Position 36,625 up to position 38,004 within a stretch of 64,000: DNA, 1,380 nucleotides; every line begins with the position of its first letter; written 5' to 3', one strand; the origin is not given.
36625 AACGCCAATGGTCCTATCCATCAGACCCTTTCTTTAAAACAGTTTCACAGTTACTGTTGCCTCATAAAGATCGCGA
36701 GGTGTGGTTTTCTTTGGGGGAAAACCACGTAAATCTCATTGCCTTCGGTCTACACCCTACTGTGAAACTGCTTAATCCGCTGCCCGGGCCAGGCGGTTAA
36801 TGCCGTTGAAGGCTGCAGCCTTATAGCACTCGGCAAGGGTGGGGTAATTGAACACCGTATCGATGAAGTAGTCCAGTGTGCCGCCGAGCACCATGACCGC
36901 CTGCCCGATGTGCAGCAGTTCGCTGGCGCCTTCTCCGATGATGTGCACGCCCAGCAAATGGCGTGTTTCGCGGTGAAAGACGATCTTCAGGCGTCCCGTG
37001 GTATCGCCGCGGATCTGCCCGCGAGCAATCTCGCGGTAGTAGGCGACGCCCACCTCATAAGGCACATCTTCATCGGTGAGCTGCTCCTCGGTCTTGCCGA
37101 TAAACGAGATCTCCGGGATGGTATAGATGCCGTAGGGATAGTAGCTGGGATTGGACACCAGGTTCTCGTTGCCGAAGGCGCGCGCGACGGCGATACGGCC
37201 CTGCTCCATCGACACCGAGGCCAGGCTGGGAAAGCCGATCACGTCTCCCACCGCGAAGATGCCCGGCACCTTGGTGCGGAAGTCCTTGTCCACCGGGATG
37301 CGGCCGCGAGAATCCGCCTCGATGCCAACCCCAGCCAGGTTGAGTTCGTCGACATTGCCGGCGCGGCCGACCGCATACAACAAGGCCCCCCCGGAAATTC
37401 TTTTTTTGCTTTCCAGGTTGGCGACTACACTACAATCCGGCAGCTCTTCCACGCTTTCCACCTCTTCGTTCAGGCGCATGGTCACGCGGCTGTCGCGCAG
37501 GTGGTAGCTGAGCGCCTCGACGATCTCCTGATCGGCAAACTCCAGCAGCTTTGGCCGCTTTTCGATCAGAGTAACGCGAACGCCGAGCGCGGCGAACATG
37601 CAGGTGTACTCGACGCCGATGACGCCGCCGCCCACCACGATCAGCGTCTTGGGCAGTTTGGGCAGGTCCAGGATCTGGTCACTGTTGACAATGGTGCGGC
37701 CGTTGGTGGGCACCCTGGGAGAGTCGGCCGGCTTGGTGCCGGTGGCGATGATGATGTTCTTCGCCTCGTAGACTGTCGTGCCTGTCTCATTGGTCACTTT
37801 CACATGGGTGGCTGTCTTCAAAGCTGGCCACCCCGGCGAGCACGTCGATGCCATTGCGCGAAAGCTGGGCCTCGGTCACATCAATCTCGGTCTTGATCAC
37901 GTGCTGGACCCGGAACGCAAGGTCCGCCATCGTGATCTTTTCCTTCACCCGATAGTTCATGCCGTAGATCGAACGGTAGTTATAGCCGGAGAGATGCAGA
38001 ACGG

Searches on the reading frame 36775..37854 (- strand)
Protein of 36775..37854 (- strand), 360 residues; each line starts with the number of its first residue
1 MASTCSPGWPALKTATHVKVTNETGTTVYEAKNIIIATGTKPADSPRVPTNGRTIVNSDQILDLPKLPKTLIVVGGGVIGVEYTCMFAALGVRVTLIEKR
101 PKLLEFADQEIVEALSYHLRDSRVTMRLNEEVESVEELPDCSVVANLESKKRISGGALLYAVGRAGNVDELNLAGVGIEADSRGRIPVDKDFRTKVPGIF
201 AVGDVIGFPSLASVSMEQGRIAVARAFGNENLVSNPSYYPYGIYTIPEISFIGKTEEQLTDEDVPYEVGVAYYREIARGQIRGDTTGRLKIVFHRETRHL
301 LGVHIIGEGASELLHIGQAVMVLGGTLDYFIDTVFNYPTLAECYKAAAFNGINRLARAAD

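Call 79: find_homologous_proteins(query=window:36775-37854:-, max_evalue=1e-100)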
Query window:36775-37854:- (360 aa): 7895 proteins with E <= 1e-100 among 8000 candidates; the best 120 are listed.
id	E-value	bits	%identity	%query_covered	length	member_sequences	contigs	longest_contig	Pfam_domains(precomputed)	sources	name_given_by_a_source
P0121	8.7e-217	737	93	100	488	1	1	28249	PF02852.29,PF07992.21,PF00070.34,PF13738.13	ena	-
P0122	1.1e-215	733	95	97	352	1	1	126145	PF02852.29,PF07992.21,PF00070.34,PF13738.13,PF03486.21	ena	-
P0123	1.7e-215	732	94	98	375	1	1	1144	PF02852.29,PF07992.21,PF00070.34,PF13738.13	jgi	-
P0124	2.0e-215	732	94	98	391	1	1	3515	PF02852.29,PF07992.21,PF00070.34,PF13738.13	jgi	jgi:NAD(P) transhydrogenase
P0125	2.3e-215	732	94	98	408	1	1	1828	PF02852.29,PF07992.21,PF00070.34,PF13738.13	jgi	jgi:NAD(P) transhydrogenase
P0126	2.4e-215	732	94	98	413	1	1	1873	PF02852.29,PF07992.21,PF00070.34,PF13738.13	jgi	jgi:NAD(P) transhydrogenase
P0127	2.8e-215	732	94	98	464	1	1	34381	PF02852.29,PF07992.21,PF00070.34,PF13738.13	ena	-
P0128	3.7e-215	731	93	98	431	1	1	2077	PF02852.29,PF07992.21,PF00070.34,PF13738.13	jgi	jgi:NAD(P) transhydrogenase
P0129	6.3e-215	731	94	98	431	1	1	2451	PF02852.29,PF07992.21,PF00070.34,PF13738.13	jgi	jgi:NAD(P) transhydrogenase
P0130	8.7e-215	730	94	98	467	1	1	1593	PF13450.13,PF07992.21,PF00070.34,PF03486.21,PF01134.29,PF12831.14,PF01266.31,PF00890.31,PF02852.29,PF13738.13,PF01262.28,PF02737.25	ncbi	-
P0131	1.2e-214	730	94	98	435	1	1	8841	PF02852.29,PF07992.21,PF00070.34,PF13738.13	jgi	jgi:NAD(P) transhydrogenase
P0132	1.4e-214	729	94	98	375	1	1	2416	PF02852.29,PF07992.21,PF00070.34,PF13738.13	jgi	jgi:NAD(P) transhydrogenase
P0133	1.6e-214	729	94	98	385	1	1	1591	PF02852.29,PF07992.21,PF00070.34,PF13738.13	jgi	jgi:NAD(P) transhydrogenase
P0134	2.2e-214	729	94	98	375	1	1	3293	PF02852.29,PF07992.21,PF00070.34,PF13738.13,PF03486.21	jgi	jgi:NAD(P) transhydrogenase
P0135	2.3e-214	729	94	98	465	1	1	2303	PF13450.13,PF07992.21,PF00070.34,PF03486.21,PF01134.29,PF01494.26,PF12831.14,PF01946.24,PF01266.31,PF00890.31,PF02852.29,PF13738.13,PF01262.28,PF02737.25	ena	-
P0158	1.9e-211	719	92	98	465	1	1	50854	PF13450.13,PF07992.21,PF00070.34,PF03486.21,PF01134.29,PF01494.26,PF12831.14,PF01266.31,PF00890.31,PF02852.29,PF13738.13,PF01262.28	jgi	jgi:NAD(P) transhydrogenase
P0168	4.7e-210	715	97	93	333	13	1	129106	PF02852.29,PF07992.21,PF00070.34,PF13738.13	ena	-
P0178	1.7e-202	690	89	97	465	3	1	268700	PF13450.13,PF07992.21,PF00070.34,PF03486.21,PF01134.29,PF01494.26,PF12831.14,PF01266.31,PF00890.31,PF02852.29,PF13738.13,PF01262.28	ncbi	-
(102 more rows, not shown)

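Call 80: find_encoding_contigs(protein=P0122, flank=900, max_places=1)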
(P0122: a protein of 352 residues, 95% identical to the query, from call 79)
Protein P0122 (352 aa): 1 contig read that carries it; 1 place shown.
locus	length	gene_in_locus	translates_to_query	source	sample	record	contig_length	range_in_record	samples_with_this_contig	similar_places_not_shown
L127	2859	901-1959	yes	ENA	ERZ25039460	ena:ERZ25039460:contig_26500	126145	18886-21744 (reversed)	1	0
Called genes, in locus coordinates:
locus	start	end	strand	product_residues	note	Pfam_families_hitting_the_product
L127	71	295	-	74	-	PF02581:TMP-TENI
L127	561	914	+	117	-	PF07992:Pyr_redox_2, PF00890:FAD_binding_2 (weak), PF12831:FAD_oxidored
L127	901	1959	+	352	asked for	PF03486:HI0933_like (faint), PF07992:Pyr_redox_2, PF13738:Pyr_redox_3, PF00070:Pyr_redox, PF02852:Pyr_redox_dim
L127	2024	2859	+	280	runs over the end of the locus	PF00480:ROK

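Call 81: find_encoding_contigs(protein=P0168, flank=900, max_places=1)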
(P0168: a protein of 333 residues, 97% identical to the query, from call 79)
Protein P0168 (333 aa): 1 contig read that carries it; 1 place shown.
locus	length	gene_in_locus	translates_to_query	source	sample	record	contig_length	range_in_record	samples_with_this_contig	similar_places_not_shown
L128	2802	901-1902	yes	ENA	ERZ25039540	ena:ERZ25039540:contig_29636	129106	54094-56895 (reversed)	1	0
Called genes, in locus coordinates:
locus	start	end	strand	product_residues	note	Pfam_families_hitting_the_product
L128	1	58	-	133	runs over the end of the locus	PF02581:TMP-TENI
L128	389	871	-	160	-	-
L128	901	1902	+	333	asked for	PF07992:Pyr_redox_2, PF13738:Pyr_redox_3, PF00070:Pyr_redox, PF02852:Pyr_redox_dim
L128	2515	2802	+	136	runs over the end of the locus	PF00480:ROK (weak)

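Call 82: find_encoding_contigs(protein=P0158, flank=900, max_places=1)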
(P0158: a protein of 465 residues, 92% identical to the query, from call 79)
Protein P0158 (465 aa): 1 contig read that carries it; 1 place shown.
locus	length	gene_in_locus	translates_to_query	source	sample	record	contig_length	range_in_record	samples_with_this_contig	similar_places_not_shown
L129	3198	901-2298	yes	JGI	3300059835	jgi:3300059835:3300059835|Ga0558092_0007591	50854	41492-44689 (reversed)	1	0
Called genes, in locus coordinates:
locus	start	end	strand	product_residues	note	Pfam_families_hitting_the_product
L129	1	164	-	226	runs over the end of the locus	-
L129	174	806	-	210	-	PF02581:TMP-TENI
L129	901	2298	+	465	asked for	PF00890:FAD_binding_2 (weak), PF01134:GIDA (faint), PF01262:AlaDh_PNT_C (faint), PF07992:Pyr_redox_2, PF12831:FAD_oxidored, PF13738:Pyr_redox_3, PF00070:Pyr_redox, PF02852:Pyr_redox_dim, +4 more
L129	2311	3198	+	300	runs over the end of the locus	PF00480:ROK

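Call 83: find_encoding_contigs(protein=P0178, flank=900, max_places=1)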
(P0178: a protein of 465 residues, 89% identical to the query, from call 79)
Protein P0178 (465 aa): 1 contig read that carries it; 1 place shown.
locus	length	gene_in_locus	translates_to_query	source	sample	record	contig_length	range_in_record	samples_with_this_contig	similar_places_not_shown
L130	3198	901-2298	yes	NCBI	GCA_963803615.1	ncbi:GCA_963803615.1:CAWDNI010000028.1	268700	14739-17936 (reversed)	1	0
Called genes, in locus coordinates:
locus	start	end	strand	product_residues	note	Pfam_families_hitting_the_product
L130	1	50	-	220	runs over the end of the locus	-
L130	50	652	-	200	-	PF02581:TMP-TENI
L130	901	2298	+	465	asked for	PF00890:FAD_binding_2 (weak), PF01134:GIDA (faint), PF01262:AlaDh_PNT_C (faint), PF07992:Pyr_redox_2, PF12831:FAD_oxidored, PF13738:Pyr_redox_3, PF00070:Pyr_redox, PF02852:Pyr_redox_dim, +4 more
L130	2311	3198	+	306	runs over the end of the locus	PF00480:ROK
